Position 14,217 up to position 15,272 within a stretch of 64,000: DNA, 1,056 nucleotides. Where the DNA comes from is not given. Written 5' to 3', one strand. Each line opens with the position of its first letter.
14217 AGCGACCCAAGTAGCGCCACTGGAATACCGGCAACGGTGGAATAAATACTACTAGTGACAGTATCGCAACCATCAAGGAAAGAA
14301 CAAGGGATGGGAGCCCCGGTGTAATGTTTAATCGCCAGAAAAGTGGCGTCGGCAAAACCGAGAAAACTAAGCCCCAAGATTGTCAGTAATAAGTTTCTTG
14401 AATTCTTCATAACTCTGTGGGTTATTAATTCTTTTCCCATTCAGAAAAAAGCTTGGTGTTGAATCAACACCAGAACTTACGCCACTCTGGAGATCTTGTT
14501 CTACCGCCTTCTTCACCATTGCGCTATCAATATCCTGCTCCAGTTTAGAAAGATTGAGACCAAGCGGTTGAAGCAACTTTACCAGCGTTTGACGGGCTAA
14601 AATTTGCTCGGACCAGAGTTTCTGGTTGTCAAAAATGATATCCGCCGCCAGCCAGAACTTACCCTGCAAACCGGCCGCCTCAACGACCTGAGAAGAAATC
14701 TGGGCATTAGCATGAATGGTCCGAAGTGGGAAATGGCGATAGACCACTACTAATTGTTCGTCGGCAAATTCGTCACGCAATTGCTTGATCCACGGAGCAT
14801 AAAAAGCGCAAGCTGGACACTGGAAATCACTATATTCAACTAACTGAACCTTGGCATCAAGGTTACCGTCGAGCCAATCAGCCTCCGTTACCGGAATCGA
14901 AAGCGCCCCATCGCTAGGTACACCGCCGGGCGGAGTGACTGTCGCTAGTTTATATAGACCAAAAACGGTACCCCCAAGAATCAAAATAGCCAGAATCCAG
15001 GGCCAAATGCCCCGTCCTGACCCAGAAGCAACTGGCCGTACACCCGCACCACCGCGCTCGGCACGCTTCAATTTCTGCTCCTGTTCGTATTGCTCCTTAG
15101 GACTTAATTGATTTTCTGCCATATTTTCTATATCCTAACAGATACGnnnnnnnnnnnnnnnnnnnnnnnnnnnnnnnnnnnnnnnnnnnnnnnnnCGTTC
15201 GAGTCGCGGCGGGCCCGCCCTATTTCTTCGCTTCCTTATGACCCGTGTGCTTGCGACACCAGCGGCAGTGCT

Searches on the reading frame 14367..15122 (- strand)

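Call 36: search_protein_families(library=pfam, proteins=[window:14367-15122:-], max_evalue=0.01)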
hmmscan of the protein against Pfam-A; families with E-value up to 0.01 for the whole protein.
window:14367-15122:- (251 aa): 3 families
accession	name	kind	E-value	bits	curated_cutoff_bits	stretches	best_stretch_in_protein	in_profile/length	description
PF13462.12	Thioredoxin_4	-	2.2e-22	80.5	23.2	1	83-246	6-164/165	Thioredoxin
PF01323.26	DSBA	-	4.8e-14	53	25.6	1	94-245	2-190/191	DSBA-like thioredoxin domain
PF13743.12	Thioredoxin_5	-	1.1e-05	25.7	27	1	161-230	94-166/186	Thioredoxin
